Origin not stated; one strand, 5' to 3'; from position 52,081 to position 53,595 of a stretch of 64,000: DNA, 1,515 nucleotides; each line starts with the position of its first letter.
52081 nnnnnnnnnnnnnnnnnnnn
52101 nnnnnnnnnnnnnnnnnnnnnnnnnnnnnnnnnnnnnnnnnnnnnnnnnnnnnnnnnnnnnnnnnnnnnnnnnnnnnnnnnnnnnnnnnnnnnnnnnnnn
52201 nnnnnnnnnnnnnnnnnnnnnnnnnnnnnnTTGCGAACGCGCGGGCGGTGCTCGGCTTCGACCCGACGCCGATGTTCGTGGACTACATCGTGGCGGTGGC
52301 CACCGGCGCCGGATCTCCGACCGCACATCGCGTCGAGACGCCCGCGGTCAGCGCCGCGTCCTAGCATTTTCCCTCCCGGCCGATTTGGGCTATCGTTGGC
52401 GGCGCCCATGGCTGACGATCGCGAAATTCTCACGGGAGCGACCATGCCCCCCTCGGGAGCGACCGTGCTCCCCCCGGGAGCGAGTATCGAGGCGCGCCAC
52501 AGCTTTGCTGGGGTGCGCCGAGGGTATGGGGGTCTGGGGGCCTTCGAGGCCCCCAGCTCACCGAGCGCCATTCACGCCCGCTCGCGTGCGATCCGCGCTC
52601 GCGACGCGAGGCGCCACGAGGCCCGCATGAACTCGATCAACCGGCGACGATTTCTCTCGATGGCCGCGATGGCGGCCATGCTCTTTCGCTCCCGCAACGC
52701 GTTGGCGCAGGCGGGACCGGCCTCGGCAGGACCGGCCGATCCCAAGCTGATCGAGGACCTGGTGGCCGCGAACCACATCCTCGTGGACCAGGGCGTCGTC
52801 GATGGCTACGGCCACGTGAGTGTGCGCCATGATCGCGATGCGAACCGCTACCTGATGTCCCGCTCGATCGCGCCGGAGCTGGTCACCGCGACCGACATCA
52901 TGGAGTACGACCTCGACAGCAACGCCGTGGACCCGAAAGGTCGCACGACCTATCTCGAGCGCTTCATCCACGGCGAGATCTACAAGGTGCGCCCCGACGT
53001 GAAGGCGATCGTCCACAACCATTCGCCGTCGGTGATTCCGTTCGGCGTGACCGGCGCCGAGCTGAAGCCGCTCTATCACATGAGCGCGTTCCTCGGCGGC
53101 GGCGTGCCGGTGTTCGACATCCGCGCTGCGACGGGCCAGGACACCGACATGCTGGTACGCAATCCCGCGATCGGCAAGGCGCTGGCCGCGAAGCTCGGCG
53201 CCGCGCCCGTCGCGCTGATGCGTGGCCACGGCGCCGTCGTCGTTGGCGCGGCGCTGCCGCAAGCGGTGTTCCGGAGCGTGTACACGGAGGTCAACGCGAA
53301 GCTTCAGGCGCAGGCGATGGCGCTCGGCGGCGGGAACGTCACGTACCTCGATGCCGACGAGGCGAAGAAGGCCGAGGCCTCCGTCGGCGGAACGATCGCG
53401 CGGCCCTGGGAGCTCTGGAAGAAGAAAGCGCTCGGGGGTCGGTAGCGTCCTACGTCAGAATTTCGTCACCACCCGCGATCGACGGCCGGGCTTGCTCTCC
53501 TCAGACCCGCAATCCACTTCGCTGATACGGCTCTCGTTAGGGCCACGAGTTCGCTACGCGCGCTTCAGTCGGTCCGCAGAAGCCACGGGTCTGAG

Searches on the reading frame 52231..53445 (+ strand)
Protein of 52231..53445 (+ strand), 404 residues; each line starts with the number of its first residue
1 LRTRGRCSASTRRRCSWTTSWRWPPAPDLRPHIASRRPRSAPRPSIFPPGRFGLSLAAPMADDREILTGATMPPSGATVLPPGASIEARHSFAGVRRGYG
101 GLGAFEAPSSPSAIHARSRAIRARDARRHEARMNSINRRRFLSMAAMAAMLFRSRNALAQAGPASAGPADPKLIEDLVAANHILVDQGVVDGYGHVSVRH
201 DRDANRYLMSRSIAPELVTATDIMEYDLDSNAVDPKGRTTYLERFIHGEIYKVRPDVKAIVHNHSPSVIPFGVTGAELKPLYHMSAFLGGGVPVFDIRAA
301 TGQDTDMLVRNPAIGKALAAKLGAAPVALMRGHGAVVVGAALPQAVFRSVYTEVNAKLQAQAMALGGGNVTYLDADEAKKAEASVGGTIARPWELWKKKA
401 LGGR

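Call 33: search_protein_families(library=pfam, proteins=[window:52231-53445:+], max_evalue=0.0001)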
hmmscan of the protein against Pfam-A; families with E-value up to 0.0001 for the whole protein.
window:52231-53445:+ (404 aa): 1 family
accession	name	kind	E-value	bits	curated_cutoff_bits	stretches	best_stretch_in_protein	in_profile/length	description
PF00596.27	Aldolase_II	-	1e-30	107.5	22.2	1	175-359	1-182/183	Class II Aldolase and Adducin N-terminal domain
